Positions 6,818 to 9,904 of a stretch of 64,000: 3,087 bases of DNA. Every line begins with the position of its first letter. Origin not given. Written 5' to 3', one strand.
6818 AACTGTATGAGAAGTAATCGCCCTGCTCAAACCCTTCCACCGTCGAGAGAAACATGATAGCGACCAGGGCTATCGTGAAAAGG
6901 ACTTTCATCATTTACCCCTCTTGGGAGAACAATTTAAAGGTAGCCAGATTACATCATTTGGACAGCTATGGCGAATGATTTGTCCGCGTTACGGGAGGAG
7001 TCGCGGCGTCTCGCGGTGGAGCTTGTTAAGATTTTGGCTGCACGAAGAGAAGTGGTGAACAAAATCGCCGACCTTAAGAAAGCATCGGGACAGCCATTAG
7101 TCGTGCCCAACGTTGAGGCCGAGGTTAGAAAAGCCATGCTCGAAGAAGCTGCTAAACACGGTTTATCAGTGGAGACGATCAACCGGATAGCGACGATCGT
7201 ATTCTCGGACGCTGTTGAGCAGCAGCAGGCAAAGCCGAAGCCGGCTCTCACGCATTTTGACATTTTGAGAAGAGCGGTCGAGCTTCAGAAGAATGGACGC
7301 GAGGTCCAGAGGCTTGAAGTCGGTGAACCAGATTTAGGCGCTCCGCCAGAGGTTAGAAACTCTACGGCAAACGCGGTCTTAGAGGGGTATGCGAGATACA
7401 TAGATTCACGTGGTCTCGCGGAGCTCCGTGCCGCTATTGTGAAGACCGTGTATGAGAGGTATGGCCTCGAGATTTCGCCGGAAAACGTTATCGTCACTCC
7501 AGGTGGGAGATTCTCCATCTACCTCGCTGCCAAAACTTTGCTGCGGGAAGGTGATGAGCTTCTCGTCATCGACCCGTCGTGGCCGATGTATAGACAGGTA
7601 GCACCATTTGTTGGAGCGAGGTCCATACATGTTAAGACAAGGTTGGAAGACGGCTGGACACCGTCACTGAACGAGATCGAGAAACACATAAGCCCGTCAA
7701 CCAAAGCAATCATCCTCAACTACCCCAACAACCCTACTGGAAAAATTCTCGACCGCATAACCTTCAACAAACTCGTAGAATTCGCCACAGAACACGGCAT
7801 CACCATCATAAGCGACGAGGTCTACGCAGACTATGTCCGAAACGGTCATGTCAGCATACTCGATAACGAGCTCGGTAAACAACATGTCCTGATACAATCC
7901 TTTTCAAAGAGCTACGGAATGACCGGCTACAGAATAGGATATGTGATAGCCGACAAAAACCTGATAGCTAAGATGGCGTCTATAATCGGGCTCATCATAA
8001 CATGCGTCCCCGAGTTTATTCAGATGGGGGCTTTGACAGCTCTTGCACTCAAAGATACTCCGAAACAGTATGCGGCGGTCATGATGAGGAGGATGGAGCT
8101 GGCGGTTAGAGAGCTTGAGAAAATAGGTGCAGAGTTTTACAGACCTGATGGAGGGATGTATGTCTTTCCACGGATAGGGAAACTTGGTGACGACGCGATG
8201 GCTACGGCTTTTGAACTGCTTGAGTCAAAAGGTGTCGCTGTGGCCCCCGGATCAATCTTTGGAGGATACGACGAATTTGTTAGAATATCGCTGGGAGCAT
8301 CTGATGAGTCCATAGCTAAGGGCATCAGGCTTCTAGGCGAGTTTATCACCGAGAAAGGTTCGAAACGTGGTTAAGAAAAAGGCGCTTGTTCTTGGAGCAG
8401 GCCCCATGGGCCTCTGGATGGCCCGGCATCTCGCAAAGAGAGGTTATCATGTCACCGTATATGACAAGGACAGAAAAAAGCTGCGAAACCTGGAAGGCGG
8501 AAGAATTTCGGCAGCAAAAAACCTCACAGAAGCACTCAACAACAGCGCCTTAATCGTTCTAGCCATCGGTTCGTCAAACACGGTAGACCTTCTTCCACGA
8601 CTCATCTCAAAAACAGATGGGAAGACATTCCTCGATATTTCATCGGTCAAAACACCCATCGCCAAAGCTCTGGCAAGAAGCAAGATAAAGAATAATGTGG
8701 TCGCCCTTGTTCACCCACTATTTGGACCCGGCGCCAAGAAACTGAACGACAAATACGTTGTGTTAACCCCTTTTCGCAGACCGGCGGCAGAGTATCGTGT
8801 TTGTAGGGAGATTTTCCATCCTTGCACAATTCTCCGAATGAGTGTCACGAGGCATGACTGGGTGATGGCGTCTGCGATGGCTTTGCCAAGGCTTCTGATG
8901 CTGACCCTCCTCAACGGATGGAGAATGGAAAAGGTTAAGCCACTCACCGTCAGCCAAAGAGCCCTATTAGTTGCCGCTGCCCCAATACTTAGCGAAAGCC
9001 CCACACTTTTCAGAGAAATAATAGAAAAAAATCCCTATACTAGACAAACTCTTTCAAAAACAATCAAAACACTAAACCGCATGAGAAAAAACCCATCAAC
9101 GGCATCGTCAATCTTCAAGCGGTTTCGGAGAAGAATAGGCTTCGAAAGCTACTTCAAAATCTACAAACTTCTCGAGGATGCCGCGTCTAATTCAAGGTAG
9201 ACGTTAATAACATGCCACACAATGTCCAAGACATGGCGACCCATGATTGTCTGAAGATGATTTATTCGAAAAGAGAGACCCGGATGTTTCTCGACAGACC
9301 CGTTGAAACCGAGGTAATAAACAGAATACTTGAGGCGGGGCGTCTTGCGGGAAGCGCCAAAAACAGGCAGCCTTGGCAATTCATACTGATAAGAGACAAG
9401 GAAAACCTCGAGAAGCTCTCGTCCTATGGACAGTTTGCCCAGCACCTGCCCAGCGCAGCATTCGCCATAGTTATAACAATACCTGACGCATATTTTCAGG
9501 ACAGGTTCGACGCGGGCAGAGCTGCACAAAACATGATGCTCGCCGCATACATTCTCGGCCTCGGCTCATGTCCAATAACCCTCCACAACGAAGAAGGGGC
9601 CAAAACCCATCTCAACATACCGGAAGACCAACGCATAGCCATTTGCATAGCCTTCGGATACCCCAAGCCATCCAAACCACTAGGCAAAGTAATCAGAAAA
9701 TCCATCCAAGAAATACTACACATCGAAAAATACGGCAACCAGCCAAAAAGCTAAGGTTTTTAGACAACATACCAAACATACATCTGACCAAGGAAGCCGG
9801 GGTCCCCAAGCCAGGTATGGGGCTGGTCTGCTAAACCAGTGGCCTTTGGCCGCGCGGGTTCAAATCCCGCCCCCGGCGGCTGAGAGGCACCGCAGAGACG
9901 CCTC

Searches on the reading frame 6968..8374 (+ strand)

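Call 40: search_protein_families(library=pfam, proteins=[window:6968-8374:+], max_evalue=0.001)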
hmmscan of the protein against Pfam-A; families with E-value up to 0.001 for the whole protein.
window:6968-8374:+ (468 aa): 5 families
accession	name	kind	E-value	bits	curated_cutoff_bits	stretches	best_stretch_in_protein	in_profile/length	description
PF00155.27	Aminotran_1_2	-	3e-59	201.5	19.7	1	115-452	5-357/361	Aminotransferase class I and II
PF01817.26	CM_2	-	2.6e-12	47.2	27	1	8-87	1-80/80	Chorismate mutase type II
PF01053.26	Cys_Met_Meta_PP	-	3.6e-07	29.5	27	1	172-286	68-176/381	Cys/Met metabolism PLP-dependent enzyme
PF00266.25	Aminotran_5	-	6.4e-05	22.5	21.5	1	171-336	61-221/371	Aminotransferase class-V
PF01041.23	DegT_DnrJ_EryC1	-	0.00058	19.6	19.8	1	191-284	60-146/360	DegT/DnrJ/EryC1/StrS aminotransferase family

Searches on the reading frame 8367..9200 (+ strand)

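Call 40: search_protein_families(library=pfam, proteins=[window:8367-9200:+], max_evalue=0.001)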
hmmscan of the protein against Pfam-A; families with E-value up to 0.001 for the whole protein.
window:8367-9200:+ (277 aa): 14 families
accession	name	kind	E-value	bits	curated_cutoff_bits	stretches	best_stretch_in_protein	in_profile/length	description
PF03446.21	NAD_binding_2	-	8.2e-12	45.9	21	1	8-120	4-121/161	NAD binding domain of 6-phosphogluconate dehydrogenase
PF02153.23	PDH_N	-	7.1e-11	42.3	26.5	1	18-137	1-131/154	Prephenate dehydrogenase, nucleotide-binding domain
PF03807.23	F420_oxidored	-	1.2e-07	32.7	21.6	1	8-92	4-92/94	NADP oxidoreductase coenzyme F420-dependent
PF01266.30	DAO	-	1.2e-06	28.7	27.9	1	6-35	2-31/353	FAD dependent oxidoreductase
PF01488.26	Shikimate_DH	-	6e-06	26.8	24.3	1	3-73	12-89/138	Shikimate / quinate 5-dehydrogenase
PF13450.12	NAD_binding_8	-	7.1e-06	26.6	21.9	1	8-35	1-28/68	NAD(P)-binding Rossmann-like domain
PF02737.24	3HCDH_N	-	2.1e-05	24.9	22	1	7-53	3-49/180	3-hydroxyacyl-CoA dehydrogenase, NAD binding domain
PF13241.12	NAD_binding_7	-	3.7e-05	24.7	22.1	1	3-70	7-72/104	Putative NAD(P)-binding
PF03486.20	HI0933_like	-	9e-05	22.5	50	1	5-45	2-45/244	HI0933-like protein Rossmann domain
PF01210.29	NAD_Gly3P_dh_N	-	0.00017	22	23.1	0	7-79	3-89/158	NAD-dependent glycerol-3-phosphate dehydrogenase N-terminus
PF03721.20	UDPG_MGDP_dh_N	-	0.00017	21.7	27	1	6-50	3-47/187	UDP-glucose/GDP-mannose dehydrogenase family, NAD binding domain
PF01494.25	FAD_binding_3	-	0.00083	19.1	22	0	5-42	3-40/349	FAD binding domain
PF02558.23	ApbA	-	0.00087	19.4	22.2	0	7-51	2-47/150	Ketopantoate reductase PanE/ApbA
PF07992.20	Pyr_redox_2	-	0.00096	19.1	26.1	0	5-56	2-49/291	Pyridine nucleotide-disulphide oxidoreductase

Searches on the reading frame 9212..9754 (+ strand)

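Call 40: search_protein_families(library=pfam, proteins=[window:9212-9754:+], max_evalue=0.001)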
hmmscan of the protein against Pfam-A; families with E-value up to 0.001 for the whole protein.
window:9212-9754:+ (180 aa): 2 families
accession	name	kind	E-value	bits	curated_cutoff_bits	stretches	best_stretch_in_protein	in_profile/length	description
PF00881.29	Nitroreductase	-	4.2e-26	92.6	23.5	2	79-150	87-167/167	Nitroreductase family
PF14512.11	TM1586_NiRdase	-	1e-13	51.8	27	2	85-173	68-153/215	Putative TM nitroreductase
